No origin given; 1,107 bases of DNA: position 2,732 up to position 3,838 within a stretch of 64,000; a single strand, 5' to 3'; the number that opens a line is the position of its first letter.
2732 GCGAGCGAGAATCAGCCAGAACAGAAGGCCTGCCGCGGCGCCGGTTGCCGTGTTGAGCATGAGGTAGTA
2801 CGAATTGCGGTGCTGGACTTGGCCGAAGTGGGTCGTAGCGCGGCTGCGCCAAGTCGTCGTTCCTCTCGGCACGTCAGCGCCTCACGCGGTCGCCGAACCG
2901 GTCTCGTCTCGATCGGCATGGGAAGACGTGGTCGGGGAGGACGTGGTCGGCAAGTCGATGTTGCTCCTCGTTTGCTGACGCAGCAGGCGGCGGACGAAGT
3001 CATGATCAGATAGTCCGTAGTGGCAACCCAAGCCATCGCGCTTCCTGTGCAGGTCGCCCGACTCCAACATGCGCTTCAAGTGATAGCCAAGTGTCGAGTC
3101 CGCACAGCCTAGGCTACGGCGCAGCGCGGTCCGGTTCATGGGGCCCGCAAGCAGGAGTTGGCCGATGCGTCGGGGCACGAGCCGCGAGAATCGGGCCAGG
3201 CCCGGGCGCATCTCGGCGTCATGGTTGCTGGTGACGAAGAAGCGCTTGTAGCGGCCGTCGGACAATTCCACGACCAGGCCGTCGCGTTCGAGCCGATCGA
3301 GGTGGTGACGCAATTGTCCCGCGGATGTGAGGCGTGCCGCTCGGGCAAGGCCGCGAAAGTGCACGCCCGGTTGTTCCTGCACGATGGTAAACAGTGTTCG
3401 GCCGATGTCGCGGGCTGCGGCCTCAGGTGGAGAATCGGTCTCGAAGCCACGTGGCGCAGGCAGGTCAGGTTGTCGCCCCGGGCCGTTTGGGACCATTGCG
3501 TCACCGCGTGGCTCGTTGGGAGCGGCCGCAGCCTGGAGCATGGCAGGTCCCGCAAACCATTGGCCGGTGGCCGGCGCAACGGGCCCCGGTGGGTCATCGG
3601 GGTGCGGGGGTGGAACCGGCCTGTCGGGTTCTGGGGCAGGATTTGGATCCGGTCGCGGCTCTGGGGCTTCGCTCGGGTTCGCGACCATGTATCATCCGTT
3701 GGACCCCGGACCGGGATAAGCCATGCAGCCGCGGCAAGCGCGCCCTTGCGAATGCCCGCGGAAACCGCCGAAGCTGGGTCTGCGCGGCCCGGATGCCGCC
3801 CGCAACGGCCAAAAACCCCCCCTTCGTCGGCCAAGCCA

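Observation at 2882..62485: Four paralogous tandem-wHTH regulators within 64 kb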

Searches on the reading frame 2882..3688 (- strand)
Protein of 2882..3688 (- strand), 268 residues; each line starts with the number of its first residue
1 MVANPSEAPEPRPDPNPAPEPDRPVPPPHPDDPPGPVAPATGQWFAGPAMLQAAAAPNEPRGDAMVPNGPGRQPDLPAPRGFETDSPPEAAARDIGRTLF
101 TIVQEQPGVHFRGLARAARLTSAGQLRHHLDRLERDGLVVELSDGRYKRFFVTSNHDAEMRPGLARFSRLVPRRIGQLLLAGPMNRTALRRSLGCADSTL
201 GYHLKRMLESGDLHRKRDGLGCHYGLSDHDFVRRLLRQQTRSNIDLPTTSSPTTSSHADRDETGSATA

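Call 4: search_protein_families(library=pfam, proteins=[window:2882-3688:-], max_evalue=1)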
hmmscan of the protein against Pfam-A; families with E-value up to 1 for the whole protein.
window:2882-3688:- (268 aa): 13 families
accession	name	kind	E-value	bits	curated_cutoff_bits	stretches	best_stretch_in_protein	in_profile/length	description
PF24266.1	HTH_HVO_0163_N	-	5.6e-15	55.6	31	2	101-158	9-65/70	HVO_0163, N-terminal HTH domain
PF12840.13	HTH_20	-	5.8e-08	33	27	2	177-211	11-46/51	Helix-turn-helix domain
PF01022.26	HTH_5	-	6.3e-05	23.2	22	1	177-211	9-43/47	Bacterial regulatory protein, arsR family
PF07848.18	PaaX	-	0.00025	21.7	24.8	1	190-229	30-69/70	PaaX-like protein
PF01047.28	MarR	-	0.00086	19.6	24.6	1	181-218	15-52/59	MarR family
PF13412.12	HTH_24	-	0.0015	18.5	21.9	1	102-139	11-47/48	Winged helix-turn-helix DNA-binding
PF24038.1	DUF7347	-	0.0024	18.5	27.6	1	105-147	24-64/77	Domain of unknown function (DUF7347)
PF17778.7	BLACT_WH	-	0.0062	16.9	22.8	1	123-144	22-43/46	Beta-lactamase associated winged helix domain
PF01726.22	LexA_DNA_bind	-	0.0068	16.6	23.7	1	112-145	29-61/65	LexA DNA binding domain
PF12802.13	MarR_2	-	0.007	16.9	27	1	99-145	11-56/61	MarR family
PF22121.2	MtxA_C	-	0.025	15.2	27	1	133-166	29-61/81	Magnetotaxis protein MtxA, C-terminal domain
PF03428.19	RP-C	-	0.1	12.8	24.4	0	185-216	74-104/175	Replication protein C N-terminal domain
PF08672.17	ANAPC2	-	0.22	12.5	23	1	122-148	34-59/60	Anaphase promoting complex (APC) subunit 2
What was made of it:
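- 2882..3688 (-): A: soluble tandem-wHTH protein, 268 aa. The module is residues 88-243 (about nt 2960-3427). The N-terminus is Pro-rich and disordered, and the start codon is uncertain. PF24266 at 55.6 bits (gathering cut-off 31), plus HTH_20/HTH_5 on the second domain (call 4).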

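Call 9: search_protein_families(library=ncbifam, proteins=[window:2882-3688:-], max_evalue=1)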
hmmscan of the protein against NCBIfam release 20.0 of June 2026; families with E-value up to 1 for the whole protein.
window:2882-3688:- (268 aa): 7 families
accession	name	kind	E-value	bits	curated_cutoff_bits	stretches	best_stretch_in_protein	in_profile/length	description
NF033788.1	HTH_metalloreg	subfamily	3.3e-08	33.2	55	1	173-231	14-73/77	metalloregulator ArsR/SmtB family transcription factor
NF041413.1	ArsR_Rv2640c_fam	equivalog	0.0018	18.7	155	0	184-225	59-100/118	Rv2640c family ArsR-like transcriptional regulator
NF047906.1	CdPbTransRegCmtR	equivalog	0.023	14.6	150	0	113-158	39-83/104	Cd(II)/Pb(II)-sensing metalloregulatory transcriptional regulator CmtR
NF053755.1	MsvR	equivalog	0.028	14.1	220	0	128-161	45-81/236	transcriptional factor MsvR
TIGR00498.1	lexA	equivalog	0.047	13.3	110.95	1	111-149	28-65/203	transcriptional repressor LexA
NF033789.1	repress_SdpR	subfamily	0.25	11.3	100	0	173-226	11-64/79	autorepressor SdpR family transcription factor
NF011226.0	PRK14633.1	equivalog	0.29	11.1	205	1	92-150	76-135/150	ribosome maturation factor RimP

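Call 34: find_related_loci(query=A4, collection=genome_contigs, flank=10000)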
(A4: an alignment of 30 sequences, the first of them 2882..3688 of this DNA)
Query A4 (268 aa) in genome_contigs; peptide patterns used: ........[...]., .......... (x = any residue, [..] = any of these).
44 stretches matched a pattern; 20 encode a relative of the query (tblastn E <= 1e-3); 19 distinct loci.
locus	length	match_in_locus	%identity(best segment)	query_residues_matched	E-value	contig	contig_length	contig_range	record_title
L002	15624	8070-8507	68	94-239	7e-64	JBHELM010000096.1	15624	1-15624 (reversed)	MAG: Thermoplasmatota archaeon isolate S2_bin.14.orig S2_k141_294732, whole genome shotgun sequence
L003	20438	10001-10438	66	94-239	2e-62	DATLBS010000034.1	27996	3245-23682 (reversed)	MAG TPA_asm: Thermoplasmatota archaeon isolate SMAG_U14304 k141_10854409, whole genome shotgun sequence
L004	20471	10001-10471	61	92-248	2e-60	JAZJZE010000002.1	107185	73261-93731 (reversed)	MAG: bacterium isolate ADI_H2L1_1_122_18_3-bin012 ADIH2L11_B012_0_000000000002, whole genome shotgun sequence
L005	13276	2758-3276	60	67-239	3e-56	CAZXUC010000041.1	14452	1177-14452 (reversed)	MAG TPA_asm: uncultured Halobacteriales archaeon isolate SRP136066_co1_71 genome assembly, contig: NODE_4737_length_1445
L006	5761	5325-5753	62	94-236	7e-54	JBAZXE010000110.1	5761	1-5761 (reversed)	MAG: Thermoplasmatota archaeon isolate SO_2017_GW1_49 NODE_53066_length_5761_cov_0.977636_OW334_2017, whole genome shotg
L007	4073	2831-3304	58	95-251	6e-54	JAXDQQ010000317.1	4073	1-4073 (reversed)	MAG: Thermoplasmata archaeon isolate BP_739 scaffold_186120, whole genome shotgun sequence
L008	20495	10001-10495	55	89-256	5e-52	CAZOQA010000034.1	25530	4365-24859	MAG TPA_asm: uncultured Thermoplasmatales archaeon isolate binchicken_co207_141 genome assembly, contig: NODE_1511_lengt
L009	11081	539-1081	52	58-239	8e-52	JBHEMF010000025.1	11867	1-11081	MAG: Thermoplasmatota archaeon isolate S2_bin.54.strict S2_NODE_25, whole genome shotgun sequence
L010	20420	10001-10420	61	97-236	1e-50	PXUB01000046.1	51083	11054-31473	MAG: Thermoplasmatales archaeon SW_10_69_26 sw_10_scaffold_7, whole genome shotgun sequence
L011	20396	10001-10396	64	95-227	7e-50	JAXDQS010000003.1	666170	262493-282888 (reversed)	MAG: Thermoplasmata archaeon isolate BP_740 scaffold_4619942, whole genome shotgun sequence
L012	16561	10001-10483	55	71-236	7e-50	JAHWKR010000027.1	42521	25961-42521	MAG: Methanobacteriota archaeon isolate 0813_bin23 NODE_210_length_42521_cov_10.719423, whole genome shotgun sequence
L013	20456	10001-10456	53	86-237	1e-47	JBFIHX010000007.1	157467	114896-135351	MAG: Thermoplasmatota archaeon isolate Mix_sand11.2021.09.Z.34 k141_2730744_length_157467_cov_29.9991, whole genome shot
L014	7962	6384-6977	47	54-255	7e-47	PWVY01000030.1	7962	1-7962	MAG: Thermoplasmata archaeon isolate CSSed11_322R1 CS-Sed11-C17195, whole genome shotgun sequence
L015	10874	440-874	54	94-238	6e-46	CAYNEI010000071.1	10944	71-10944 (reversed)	MAG TPA_asm: uncultured Thermoplasmatales archaeon isolate SRP284430_co1_19 genome assembly, contig: NODE_4347_length_10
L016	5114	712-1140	52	95-237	6e-46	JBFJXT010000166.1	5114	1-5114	MAG: Thermoplasmatota archaeon isolate Mix_sand19.2022.05.G.64 k141_126557_length_5114_cov_9.0000, whole genome shotgun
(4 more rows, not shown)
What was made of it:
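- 2882..3688 (-): Orthologs at 44-68% identity lie in 19 MAG loci, nearly all labelled Thermoplasmatota or a related archaeal name (call 34).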

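Call 45: search_solved_structures(query=A4, max_evalue=0.01, show_alignments=1)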
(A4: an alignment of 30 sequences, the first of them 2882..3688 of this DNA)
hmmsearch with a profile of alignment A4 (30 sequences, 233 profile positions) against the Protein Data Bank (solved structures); distinct sequences matched with E-value up to 0.01: 4.
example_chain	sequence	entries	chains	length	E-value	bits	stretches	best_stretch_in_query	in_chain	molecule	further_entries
5duk_A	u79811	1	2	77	2.5e-06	31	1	11-75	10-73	putative DNA binding protein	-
2jsc_A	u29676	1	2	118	0.00032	24.1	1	78-151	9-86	Transcriptional regulator Rv1994c/MT2050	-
4k2e_A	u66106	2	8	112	0.0033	20.8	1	88-152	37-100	Transcriptional activator HlyU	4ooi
3cuo_A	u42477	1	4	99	0.008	19.5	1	91-153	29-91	Uncharacterized HTH-type transcriptional regulator ygaV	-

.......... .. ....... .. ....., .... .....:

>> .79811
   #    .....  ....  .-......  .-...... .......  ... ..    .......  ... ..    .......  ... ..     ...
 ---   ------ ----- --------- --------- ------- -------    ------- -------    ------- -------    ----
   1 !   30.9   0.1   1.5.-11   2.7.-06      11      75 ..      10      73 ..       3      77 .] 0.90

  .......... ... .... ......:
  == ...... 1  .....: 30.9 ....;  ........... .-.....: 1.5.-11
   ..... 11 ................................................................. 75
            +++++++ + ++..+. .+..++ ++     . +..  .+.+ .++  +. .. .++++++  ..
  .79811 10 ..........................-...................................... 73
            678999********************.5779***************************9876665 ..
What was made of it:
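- Tried and rejected: PDB by sequence gave only single-wHTH matches; the best was 5duk (call 45).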

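Call 51: search_protein_families(library=phrogs, proteins=[window:2882-3688:-], max_evalue=0.01)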
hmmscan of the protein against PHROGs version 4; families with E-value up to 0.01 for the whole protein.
window:2882-3688:- (268 aa): 0 families

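Call 53: predict_structure(alignment_id=A4)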
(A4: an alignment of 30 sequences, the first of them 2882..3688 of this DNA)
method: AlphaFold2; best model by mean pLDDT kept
length: 268 residues; sequences in the alignment: 30
mean_pLDDT: 80.0   pTM: 0.60
mean pLDDT of the five models: 80.0, 79.8, 79.7, 79.3, 78.0
residues with pLDDT >= 90: 144; 70-90: 35; 50-70: 56; < 50: 33
segments of 3 or more residues with pLDDT < 50: 40-55, 249-256, 258-260
pLDDT, mean of each block of 10 residues (from residue 1): 58 73 76 68 45 53 58 62 61 89 95 96 97 97 95 95 96 98 98 97 98 97 98 94 59 47 56
secondary structure, 60 per line:
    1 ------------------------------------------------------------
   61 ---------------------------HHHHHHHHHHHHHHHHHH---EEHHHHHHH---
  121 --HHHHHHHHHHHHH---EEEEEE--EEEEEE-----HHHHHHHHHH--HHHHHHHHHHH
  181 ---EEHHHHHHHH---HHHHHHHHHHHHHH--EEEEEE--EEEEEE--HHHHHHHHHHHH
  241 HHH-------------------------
elements in order: H88-105 H111-117 H123-135 E139-144 E147-152 H158-167 H170-180 H186-193 H197-210 E213-218 E221-226 H229-243
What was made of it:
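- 2882..3688 (-): AF2 block-mean pLDDT is 94 or more from residue 101 (call 53).
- On PF24266-type tandem wHTH family (HVO_0163-like): The AF2 model of A shows it (call 53).
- Checked: An AlphaFold2 model of A gives two complete winged-helix domains, residues 88-243, with block-mean pLDDT of 94 or more from residue 101 (call 53).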

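Call 55: fold_search(model_id=the predicted structure, library=pdb)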
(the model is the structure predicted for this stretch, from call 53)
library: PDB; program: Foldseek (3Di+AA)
matches with E <= 10: 1556; with E <= 0.001: 13
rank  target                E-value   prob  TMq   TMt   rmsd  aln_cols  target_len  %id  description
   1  3bz6                  1.1e-04  1.00  0.20  0.30  13.2       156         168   18  Crystal structure of a conserved protein of unknown function from Pseudomonas syringae pv. tomato str. DC3000 (released 2008-02-05)
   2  3cuq_A                2.0e-04  1.00  0.23  0.27  12.0       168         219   12  Integrated structural and functional model of the human ESCRT-II complex (released 2008-11-04)
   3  1wsu_B                2.9e-04  1.00  0.23  0.41   7.0       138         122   18  C-terminal domain of elongation factor selB complexed with SECIS RNA (released 2005-01-25)
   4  2zme_A                3.1e-04  1.00  0.24  0.28  10.7       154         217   12  Integrated structural and functional model of the human ESCRT-II complex (released 2008-11-04)
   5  6juv_A                3.3e-04  1.00  0.25  0.32   9.9       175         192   12  Crytsal structure of ScpB derived from Pyrococcus yayanosii (released 2020-01-22)
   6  1wsu_A                3.5e-04  1.00  0.23  0.40   7.0       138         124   18  C-terminal domain of elongation factor selB complexed with SECIS RNA (released 2005-01-25)
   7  2uwm_A                4.6e-04  1.00  0.23  0.28   7.1       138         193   18  C-TERMINAL DOMAIN(WH2-WH4) OF ELONGATION FACTOR SELB IN COMPLEX WITH SECIS RNA (released 2007-05-08)
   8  5u8j_C                7.1e-04  1.00  0.20  0.29  13.4       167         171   15  Crystal structure of a protein of unknown function ECL_02571 involved in membrane biogenesis from Enterobacter cloacae (released 2017-01-18)
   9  3cuq_B                8.9e-04  1.00  0.30  0.38   6.8       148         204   14  Integrated structural and functional model of the human ESCRT-II complex (released 2008-11-04)
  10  2uwm_B                8.9e-04  1.00  0.23  0.27   7.0       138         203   18  C-TERMINAL DOMAIN(WH2-WH4) OF ELONGATION FACTOR SELB IN COMPLEX WITH SECIS RNA (released 2007-05-08)
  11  8qkf_A                9.9e-04  1.00  0.30  0.78   2.1        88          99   18  SmtB protein of Mycobacterium smegmatis (released 2024-09-25)
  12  9fso_F                9.9e-04  1.00  0.24  0.21  12.5       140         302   14  Human RNA Polymerase III Class III Open Pre-initiation Complex 1 (OC1) (released 2025-01-15)
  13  3lmm_D                9.9e-04  1.00  0.21  0.12  12.9       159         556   15  Crystal Structure of the DIP2311 protein from Corynebacterium diphtheriae, Northeast Structural Genomics Consortium Ta (released 2010-02-16)
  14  8iue_P                1.1e-03  1.00  0.22  0.20  12.4       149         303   12  RNA polymerase III pre-initiation complex melting complex 1 (released 2023-05-24)
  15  1lva                  1.4e-03  1.00  0.23  0.24   7.0       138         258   18  Crystal structure of a C-terminal fragment of Moorella thermoacetica elongation factor SelB (released 2002-08-21)
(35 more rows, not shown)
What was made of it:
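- The full-length Foldseek hits of the A model are non-regulator tandem winged-helix proteins (ScpB, SelB, ESCRT-II), although with poor TM of 0.2-0.3 (call 55). The best full-length Foldseek matches of the A model are ScpB, SelB winged-helix domains and ESCRT-II (call 55).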

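Call 82: list_cluster_members(proteins=[P0151, window:2882-3688:-, P0003, P0002, window:61928-62485:-])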
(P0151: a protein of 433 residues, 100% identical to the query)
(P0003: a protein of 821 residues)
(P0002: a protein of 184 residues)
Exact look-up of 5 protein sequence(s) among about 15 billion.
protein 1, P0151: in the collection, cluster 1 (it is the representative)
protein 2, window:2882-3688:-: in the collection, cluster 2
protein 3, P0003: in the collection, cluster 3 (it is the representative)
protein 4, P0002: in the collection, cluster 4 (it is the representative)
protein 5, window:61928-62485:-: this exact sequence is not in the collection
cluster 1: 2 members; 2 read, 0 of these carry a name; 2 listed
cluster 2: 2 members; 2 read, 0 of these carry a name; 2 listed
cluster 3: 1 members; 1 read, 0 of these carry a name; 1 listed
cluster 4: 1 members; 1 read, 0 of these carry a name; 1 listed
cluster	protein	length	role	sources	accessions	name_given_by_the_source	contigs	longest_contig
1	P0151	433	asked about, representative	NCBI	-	-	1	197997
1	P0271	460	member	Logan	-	-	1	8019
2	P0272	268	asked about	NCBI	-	-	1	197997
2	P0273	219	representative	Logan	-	-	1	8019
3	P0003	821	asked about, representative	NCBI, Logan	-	-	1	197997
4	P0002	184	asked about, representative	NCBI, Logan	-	-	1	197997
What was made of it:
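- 2882..3688 (-): Gene callers differ on the start, 268 vs 219 aa (call 82).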
